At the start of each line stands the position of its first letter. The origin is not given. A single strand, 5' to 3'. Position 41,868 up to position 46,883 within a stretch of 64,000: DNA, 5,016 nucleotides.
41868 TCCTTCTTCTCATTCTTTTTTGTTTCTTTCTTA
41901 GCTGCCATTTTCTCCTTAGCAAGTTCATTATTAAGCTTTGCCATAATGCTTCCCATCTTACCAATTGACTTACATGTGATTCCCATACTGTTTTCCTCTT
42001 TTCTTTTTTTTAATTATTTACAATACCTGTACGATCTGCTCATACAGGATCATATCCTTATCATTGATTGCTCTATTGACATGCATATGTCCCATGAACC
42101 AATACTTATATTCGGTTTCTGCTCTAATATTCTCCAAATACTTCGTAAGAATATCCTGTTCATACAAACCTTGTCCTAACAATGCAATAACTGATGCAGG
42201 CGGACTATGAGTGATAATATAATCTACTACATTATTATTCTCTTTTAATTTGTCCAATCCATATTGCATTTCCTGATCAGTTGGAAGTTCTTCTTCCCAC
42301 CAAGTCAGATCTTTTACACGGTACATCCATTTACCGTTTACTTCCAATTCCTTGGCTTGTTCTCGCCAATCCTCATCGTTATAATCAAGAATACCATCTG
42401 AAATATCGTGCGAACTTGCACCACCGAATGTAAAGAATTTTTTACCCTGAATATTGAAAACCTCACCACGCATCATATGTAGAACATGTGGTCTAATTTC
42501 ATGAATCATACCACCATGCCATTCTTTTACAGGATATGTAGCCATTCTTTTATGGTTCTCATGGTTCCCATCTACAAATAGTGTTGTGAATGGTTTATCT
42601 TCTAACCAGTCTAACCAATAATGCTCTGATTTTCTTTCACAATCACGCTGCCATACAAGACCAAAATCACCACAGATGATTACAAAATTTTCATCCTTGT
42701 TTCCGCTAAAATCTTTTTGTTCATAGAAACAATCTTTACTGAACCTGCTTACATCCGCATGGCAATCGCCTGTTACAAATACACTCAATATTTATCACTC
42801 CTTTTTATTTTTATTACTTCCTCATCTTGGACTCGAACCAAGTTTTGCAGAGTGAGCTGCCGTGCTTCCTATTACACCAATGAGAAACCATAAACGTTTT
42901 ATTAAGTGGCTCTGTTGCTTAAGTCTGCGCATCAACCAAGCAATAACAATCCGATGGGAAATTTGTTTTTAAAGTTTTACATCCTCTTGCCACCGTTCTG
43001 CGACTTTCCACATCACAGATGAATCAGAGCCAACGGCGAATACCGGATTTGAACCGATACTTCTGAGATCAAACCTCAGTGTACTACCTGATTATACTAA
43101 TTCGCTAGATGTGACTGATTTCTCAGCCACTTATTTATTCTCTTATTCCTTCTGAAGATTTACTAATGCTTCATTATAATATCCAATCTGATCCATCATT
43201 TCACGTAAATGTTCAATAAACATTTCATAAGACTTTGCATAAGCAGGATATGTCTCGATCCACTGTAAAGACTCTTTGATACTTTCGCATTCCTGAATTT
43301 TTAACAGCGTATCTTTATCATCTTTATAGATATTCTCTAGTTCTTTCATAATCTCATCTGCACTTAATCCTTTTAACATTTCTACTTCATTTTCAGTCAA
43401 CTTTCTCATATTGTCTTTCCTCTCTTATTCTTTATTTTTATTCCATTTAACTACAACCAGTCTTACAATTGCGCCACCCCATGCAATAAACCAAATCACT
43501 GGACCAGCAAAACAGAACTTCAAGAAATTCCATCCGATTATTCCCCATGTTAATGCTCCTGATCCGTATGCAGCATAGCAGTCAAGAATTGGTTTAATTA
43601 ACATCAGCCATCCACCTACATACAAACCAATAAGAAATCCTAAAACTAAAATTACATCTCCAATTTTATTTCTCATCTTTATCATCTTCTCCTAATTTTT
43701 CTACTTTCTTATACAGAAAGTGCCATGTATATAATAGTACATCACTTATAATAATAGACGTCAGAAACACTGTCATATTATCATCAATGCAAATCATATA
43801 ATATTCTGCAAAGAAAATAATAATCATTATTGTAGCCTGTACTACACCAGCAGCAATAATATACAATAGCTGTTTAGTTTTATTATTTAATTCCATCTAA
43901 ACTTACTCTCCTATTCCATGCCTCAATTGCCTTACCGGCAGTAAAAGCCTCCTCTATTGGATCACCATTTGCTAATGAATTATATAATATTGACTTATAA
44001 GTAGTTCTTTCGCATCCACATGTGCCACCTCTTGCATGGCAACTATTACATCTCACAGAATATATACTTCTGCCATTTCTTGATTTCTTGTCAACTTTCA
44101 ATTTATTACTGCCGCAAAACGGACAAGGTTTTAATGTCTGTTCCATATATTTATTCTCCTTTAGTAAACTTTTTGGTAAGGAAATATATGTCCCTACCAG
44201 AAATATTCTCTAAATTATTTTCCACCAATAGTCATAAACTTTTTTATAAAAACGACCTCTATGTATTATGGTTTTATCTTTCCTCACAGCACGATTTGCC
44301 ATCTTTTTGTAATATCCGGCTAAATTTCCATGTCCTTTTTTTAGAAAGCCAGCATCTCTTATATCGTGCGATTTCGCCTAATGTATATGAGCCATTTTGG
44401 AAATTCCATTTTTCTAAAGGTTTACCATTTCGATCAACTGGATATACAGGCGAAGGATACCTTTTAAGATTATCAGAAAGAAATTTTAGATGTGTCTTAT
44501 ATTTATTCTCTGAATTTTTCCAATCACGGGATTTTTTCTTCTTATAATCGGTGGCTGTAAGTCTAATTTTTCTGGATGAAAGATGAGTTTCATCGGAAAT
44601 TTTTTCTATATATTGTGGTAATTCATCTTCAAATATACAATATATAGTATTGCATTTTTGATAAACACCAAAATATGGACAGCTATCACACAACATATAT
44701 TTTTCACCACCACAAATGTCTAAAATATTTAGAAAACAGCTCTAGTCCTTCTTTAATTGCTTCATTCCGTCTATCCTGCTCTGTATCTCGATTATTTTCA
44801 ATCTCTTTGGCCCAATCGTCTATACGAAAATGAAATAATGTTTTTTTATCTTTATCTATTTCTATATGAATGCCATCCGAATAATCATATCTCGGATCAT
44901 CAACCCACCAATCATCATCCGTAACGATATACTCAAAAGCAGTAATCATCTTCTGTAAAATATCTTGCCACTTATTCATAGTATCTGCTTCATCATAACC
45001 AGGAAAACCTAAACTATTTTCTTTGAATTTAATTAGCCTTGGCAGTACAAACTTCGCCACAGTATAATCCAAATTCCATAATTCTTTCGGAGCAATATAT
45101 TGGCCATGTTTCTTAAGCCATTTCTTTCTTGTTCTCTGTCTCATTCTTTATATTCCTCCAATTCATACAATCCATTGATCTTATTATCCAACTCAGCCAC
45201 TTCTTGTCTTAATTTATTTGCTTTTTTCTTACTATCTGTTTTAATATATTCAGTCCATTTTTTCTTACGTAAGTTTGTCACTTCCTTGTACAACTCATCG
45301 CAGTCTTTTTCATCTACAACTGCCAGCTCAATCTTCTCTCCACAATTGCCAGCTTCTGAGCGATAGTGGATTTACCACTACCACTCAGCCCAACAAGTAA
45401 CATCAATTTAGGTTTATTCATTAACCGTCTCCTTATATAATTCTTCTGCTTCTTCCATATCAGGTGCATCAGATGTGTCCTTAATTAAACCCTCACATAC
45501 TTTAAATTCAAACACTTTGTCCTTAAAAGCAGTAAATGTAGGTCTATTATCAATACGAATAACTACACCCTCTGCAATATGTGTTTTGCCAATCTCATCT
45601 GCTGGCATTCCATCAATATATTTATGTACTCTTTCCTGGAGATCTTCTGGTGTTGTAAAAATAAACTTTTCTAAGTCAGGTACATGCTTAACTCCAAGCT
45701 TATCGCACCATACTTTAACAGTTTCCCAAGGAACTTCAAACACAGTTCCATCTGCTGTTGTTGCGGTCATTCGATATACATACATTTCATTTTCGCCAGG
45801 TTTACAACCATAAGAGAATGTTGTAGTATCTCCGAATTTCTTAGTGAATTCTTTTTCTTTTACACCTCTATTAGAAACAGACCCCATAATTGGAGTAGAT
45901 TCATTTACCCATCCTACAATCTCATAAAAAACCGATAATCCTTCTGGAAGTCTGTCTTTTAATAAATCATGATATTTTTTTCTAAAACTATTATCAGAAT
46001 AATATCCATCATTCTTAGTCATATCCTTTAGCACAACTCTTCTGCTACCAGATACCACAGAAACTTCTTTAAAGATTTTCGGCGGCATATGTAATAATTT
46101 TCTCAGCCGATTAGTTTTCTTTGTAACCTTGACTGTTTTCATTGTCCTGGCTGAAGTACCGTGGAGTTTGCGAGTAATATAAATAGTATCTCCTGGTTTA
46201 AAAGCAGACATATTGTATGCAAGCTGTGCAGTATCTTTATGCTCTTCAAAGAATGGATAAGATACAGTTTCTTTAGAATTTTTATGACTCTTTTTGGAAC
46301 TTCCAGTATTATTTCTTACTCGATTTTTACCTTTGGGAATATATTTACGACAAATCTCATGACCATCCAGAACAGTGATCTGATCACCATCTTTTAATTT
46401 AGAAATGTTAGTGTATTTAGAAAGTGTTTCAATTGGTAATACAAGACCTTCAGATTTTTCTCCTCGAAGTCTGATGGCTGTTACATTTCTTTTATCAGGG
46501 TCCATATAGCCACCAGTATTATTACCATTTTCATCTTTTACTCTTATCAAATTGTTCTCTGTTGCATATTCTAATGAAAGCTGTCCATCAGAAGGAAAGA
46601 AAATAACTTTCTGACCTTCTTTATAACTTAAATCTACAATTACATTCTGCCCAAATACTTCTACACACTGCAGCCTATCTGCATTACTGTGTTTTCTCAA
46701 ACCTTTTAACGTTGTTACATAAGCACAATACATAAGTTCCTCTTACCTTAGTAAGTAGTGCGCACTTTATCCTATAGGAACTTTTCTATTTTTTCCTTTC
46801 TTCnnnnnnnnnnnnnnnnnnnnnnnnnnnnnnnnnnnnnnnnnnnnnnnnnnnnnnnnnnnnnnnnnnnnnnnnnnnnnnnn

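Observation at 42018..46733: tRNA-centred RNA healing-and-sealing cluster: tRNA-binding-domain RNA ligase + kinase remnant + metallophosphoesterase + tRNA genes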

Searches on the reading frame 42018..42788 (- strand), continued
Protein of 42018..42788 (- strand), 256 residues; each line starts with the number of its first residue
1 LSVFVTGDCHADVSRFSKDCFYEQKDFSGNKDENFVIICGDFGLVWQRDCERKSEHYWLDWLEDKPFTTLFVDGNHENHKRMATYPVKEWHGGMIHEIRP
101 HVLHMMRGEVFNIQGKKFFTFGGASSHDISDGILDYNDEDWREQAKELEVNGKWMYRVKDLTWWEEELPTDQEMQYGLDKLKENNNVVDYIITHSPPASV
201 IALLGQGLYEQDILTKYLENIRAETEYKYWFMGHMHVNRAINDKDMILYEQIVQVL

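Call 77: fold_search(model_id=the predicted structure, library=pdb)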
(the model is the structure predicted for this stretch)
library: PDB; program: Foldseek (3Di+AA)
matches with E <= 10: 243; with E <= 0.001: 5
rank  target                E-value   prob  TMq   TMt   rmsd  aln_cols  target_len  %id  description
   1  4peh_A                5.9e-06  1.00  0.56  0.43   7.7       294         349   17  Dbr1 in complex with synthetic linear RNA (released 2014-08-27)
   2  4pei_E                1.1e-05  1.00  0.56  0.43   7.1       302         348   16  Dbr1 in complex with synthetic branched RNA analog (released 2014-08-27)
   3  5k73_D                2.8e-05  1.00  0.56  0.42   7.7       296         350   17  as-isolated Dbr1 with Fe(II) and Zn(II) (released 2016-12-07)
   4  5uki                  7.3e-05  1.00  0.57  0.43   7.0       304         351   16  Mn2+ and Zn2+ requirements for the lariat debranching enzyme, Dbr1 (released 2018-02-21)
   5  8ro1_L1               7.3e-05  1.00  0.49  0.28   8.4       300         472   11  Structure of the C. elegans Intron Lariat Spliceosome double-primed for disassembly (ILS'') (released 2024-08-07)
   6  5k8k                  2.0e-03  0.99  0.42  0.45  13.6       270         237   11  Structure of the Haemophilus influenzae LpxH-lipid X complex (released 2016-08-10)
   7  6ph9                  3.2e-03  0.96  0.40  0.41  13.9       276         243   10  Crystal Structure of the Klebsiella pneumoniae LpxH-lipid X complex (released 2020-02-12)
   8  8qk2                  3.2e-03  0.95  0.38  0.41  13.2       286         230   10  Structure of K.pneumoniae LpxH in complex with EBL-3339 (released 2024-04-17)
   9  6pib                  4.0e-03  0.96  0.41  0.43  13.9       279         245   10  Structure of the Klebsiella pneumoniae LpxH-AZ1 complex (released 2020-02-12)
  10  8qka                  4.6e-03  0.94  0.38  0.42  13.4       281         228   10  Structure of K. pneumoniae LpxH in complex with JEDI-852 (released 2024-04-17)
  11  8qjz                  4.8e-03  0.96  0.41  0.43  13.9       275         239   12  Crystal structure of E. coli LpxH in complex with lipid X (released 2024-04-17)
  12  7ss7                  6.1e-03  0.90  0.38  0.40  13.4       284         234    8  Crystal structure of Klebsiella LpxH in complex with JH-LPH-50 (released 2023-04-12)
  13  9eng                  6.5e-03  0.94  0.39  0.43  13.1       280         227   11  Structure of K.pneumoniae LpxH in complex with EBL-3218 (released 2024-09-18)
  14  9ccx                  6.5e-03  0.89  0.38  0.40  13.6       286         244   10  Crystal Structure of the Klebsiella pneumoniae LpxH/JH-LPH-86 complex (released 2025-02-12)
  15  9ccz                  7.4e-03  0.92  0.37  0.39  15.0       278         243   12  Crystal Structure of the K. pneumoniae LpxH / JH-LPH-92 Complex (released 2025-02-12)
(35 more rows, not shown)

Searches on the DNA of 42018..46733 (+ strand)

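Call 8: search_dna_similar(query=window:42018-46733:+, collection=phages, mode=near)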
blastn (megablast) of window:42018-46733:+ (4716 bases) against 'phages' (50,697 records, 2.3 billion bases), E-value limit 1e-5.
No match.

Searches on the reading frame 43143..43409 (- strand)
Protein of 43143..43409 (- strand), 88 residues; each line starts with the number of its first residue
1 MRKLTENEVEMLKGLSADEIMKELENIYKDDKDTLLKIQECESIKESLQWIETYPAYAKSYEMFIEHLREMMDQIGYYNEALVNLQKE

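Call 3: search_protein_families(library=pfam, proteins=[window:43143-43409:-], max_evalue=0.1)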
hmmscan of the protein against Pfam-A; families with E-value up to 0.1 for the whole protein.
window:43143-43409:- (88 aa): 1 family
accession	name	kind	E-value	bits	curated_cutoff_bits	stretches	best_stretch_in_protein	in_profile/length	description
PF18119.6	RIG-I_C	-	0.062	13.7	23.2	0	7-39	108-140/141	RIG-I receptor C-terminal domain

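Call 4: search_protein_families(library=phrogs, proteins=[window:43143-43409:-], max_evalue=0.01)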
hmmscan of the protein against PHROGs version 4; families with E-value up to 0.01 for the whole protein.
window:43143-43409:- (88 aa): 0 families

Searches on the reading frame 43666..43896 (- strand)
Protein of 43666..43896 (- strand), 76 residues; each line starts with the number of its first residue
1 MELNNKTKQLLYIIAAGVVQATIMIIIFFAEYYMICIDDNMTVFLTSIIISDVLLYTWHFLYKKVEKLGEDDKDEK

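Call 3: search_protein_families(library=pfam, proteins=[window:43666-43896:-], max_evalue=0.1)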
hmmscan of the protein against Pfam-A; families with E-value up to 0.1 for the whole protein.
window:43666-43896:- (76 aa): 1 family
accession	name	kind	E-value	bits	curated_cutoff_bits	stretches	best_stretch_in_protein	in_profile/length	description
PF00689.26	Cation_ATPase_C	-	0.073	13.3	27.3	1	8-55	49-99/175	Cation transporting ATPase, C-terminus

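Call 4: search_protein_families(library=phrogs, proteins=[window:43666-43896:-], max_evalue=0.01)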
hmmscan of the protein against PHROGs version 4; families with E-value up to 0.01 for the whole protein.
window:43666-43896:- (76 aa): 0 families

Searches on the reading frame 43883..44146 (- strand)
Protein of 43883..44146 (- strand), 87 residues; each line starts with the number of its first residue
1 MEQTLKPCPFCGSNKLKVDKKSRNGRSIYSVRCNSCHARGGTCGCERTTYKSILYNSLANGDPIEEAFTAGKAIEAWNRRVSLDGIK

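Call 3: search_protein_families(library=pfam, proteins=[window:43883-44146:-], max_evalue=0.1)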
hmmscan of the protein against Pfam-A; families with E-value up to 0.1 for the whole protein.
window:43883-44146:- (87 aa): 5 families
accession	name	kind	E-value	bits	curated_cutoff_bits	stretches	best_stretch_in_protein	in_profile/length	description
PF14354.12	Lar_restr_allev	-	1.3e-08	35.4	28.6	1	4-80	2-57/58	Restriction alleviation protein Lar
PF13442.11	Cytochrome_CBB3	-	0.0016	19.2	27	1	23-71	4-44/68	Cytochrome C oxidase, cbb3-type, subunit III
PF05129.18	Zn_ribbon_Elf1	-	0.012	16.1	29.8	1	8-39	25-55/79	Transcription elongation factor Elf1 like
PF14495.11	Cytochrom_C550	-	0.024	14.7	27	1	18-63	22-64/136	Cytochrome c-550 domain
PF09723.15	Zn_ribbon_8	-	0.042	14.3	34.4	0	3-16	24-37/41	Zinc ribbon domain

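Call 4: search_protein_families(library=phrogs, proteins=[window:43883-44146:-], max_evalue=0.01)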
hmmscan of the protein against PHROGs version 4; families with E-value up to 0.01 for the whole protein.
window:43883-44146:- (87 aa): 5 families
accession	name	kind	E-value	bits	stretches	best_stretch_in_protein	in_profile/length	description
phrog_599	-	moron, auxiliary metabolic gene and host takeover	1.8e-14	55.5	1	2-81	71-127/262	Lar-like restriction alleviation protein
phrog_19812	-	unknown function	0.00046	21.5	0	2-43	3-38/138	-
phrog_31663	-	unknown function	0.00056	21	1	3-39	56-93/109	-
phrog_6422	-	moron, auxiliary metabolic gene and host takeover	0.001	20.4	1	3-42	28-64/120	Lar-like restriction alleviation protein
phrog_20333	-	unknown function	0.0088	17.4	1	8-76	11-77/105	-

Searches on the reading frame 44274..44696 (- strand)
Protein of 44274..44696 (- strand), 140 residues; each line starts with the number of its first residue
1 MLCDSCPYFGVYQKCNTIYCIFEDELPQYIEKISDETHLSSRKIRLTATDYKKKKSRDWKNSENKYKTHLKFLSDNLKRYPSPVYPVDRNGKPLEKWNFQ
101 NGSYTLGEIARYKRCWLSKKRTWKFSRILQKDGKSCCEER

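Call 3: search_protein_families(library=pfam, proteins=[window:44274-44696:-], max_evalue=0.1)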
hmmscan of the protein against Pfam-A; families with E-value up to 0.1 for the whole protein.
window:44274-44696:- (140 aa): 1 family
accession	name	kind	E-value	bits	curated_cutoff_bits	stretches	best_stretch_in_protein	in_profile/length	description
PF11919.13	PSME4_C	-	0.05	13.9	22.5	1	26-74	26-78/88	Proteasome activator complex subunit 4-like, C-terminal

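Call 4: search_protein_families(library=phrogs, proteins=[window:44274-44696:-], max_evalue=0.01)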
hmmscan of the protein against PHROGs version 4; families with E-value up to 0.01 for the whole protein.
window:44274-44696:- (140 aa): 0 families

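Call 54: search_protein_families(library=ncbifam, proteins=[window:44274-44696:-], max_evalue=0.01)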
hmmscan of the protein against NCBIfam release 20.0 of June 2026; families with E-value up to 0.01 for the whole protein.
window:44274-44696:- (140 aa): 0 families

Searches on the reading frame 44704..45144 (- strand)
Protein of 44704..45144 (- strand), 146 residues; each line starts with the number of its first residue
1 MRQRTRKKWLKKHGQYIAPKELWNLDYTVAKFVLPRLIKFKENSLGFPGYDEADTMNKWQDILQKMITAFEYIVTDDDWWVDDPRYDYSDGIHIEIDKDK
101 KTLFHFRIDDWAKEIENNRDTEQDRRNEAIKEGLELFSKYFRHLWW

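Call 3: search_protein_families(library=pfam, proteins=[window:44704-45144:-], max_evalue=0.1)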
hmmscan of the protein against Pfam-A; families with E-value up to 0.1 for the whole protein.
window:44704-45144:- (146 aa): 0 families

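Call 4: search_protein_families(library=phrogs, proteins=[window:44704-45144:-], max_evalue=0.01)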
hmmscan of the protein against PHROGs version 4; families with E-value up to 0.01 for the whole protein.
window:44704-45144:- (146 aa): 1 family
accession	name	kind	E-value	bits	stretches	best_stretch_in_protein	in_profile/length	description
phrog_11543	-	unknown function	3.5e-15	57.8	2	55-145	91-172/173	-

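Call 54: search_protein_families(library=ncbifam, proteins=[window:44704-45144:-], max_evalue=0.01)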
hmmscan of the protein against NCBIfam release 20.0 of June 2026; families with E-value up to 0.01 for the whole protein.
window:44704-45144:- (146 aa): 0 families

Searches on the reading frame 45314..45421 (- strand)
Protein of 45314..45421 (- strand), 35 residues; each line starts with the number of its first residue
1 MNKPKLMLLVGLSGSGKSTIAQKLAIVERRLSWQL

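Call 52: find_encoding_contigs(protein=window:45314-45421:-, flank=3000, max_places=6)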
Protein window:45314-45421:- (35 aa): 24 contigs read that carry it; 4 places shown.
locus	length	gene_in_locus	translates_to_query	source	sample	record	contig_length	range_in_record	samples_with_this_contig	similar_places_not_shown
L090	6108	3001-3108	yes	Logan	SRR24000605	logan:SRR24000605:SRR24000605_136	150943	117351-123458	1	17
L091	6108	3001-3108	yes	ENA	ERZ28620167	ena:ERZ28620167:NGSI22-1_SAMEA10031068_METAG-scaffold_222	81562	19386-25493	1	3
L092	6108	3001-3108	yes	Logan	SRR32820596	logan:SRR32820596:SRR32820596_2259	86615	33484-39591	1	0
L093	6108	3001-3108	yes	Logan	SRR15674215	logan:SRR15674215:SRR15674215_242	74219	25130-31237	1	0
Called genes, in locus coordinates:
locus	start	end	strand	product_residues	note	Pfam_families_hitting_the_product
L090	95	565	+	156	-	-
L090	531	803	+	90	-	-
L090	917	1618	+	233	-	PF01844:HNH, PF14279:HNH_5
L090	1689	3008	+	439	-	PF09414:RNA_ligase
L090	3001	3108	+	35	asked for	-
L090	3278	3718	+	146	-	-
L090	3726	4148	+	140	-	-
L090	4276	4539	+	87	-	PF14354:Lar_restr_allev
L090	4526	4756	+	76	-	-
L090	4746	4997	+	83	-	-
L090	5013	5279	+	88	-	-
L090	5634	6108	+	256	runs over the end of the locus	PF00149:Metallophos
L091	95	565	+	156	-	-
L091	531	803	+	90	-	-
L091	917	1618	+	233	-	PF01844:HNH, PF14279:HNH_5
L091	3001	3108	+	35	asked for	-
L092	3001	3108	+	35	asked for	-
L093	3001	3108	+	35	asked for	-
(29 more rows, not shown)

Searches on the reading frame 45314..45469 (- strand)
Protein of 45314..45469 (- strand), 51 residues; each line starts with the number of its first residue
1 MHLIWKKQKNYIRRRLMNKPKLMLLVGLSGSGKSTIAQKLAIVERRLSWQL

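Call 3: search_protein_families(library=pfam, proteins=[window:45314-45469:-], max_evalue=0.1)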
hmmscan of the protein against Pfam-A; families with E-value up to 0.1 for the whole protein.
window:45314-45469:- (51 aa): 34 families (the best 25 are shown)
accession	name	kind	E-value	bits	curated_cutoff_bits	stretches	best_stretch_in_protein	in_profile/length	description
PF13191.12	AAA_16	-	0.00015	22.7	32.6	1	10-45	14-50/167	AAA ATPase domain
PF13671.12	AAA_33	-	0.00017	22.4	27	1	22-41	1-20/143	AAA domain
PF00931.28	NB-ARC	-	0.00022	21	23.5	1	7-40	3-38/248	NB-ARC domain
PF06414.18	Zeta_toxin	-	0.00025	21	22.3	1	8-41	7-37/199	Zeta toxin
PF13604.12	AAA_30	-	0.00058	20.1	27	1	6-42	4-40/191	AAA domain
PF20720.3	nSTAND3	-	0.00074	19.7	27.2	1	15-43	12-40/155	Novel STAND NTPase 3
PF13481.12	AAA_25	-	0.0011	19.1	27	1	9-42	22-55/195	AAA domain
PF13555.12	AAA_29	-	0.0013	18.9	27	1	19-36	20-38/61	P-loop containing region of AAA domain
PF00448.28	SRP54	-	0.0014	18.7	22.7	1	20-43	1-24/196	SRP54-type protein, GTPase domain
PF12775.13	AAA_7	-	0.0015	18.5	25.8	1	10-40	23-53/181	P-loop containing dynein motor region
PF03193.22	RsgA_GTPase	-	0.002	18.4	30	1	10-41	98-127/174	RsgA GTPase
PF00005.33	ABC_tran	-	0.0045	18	25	1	18-41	9-32/137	ABC transporter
PF13238.12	AAA_18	-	0.0049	17.8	29.4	1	24-41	2-19/128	AAA domain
PF01583.26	APS_kinase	-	0.0049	17.3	21.1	1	21-41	3-23/152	Adenylylsulphate kinase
PF00503.26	G-alpha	-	0.005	16.5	48.8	1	19-44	20-45/333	G-protein alpha subunit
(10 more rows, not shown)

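Call 4: search_protein_families(library=phrogs, proteins=[window:45314-45469:-], max_evalue=0.01)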
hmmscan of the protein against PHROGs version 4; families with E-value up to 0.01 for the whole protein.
window:45314-45469:- (51 aa): 12 families
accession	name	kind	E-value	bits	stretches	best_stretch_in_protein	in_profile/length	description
phrog_2071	-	other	3.7e-07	31.2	1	17-41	13-37/282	ATPase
phrog_6931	-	unknown function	4.5e-06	27.1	1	13-43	178-210/343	-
phrog_1815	-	other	9.5e-05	23.7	1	18-40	1-23/197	guanylate kinase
phrog_139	-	other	0.0006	20.3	1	10-40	73-103/342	deoxynucleoside monophosphate kinase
phrog_505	-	other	0.00083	19.9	1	20-41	2-23/295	polynucleotide kinase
phrog_10255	-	other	0.00098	19.9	1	23-42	4-23/230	kinase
phrog_800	-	head and packaging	0.0011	18.7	1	16-41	28-53/511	terminase small subunit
phrog_2392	-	moron, auxiliary metabolic gene and host takeover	0.0038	16.6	1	21-41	508-528/726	ABC transporter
phrog_2666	-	head and packaging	0.0045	16.7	1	8-40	309-341/555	terminase large subunit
phrog_170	-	other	0.0051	17.3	1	7-42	79-112/323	PhoH-like phosphate starvation-inducible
phrog_124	-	DNA, RNA and nucleotide metabolism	0.0051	17.2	1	15-40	38-63/382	Sak4-like ssDNA annealing protein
phrog_2107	-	other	0.0071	17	1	23-41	6-24/201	thymidylate kinase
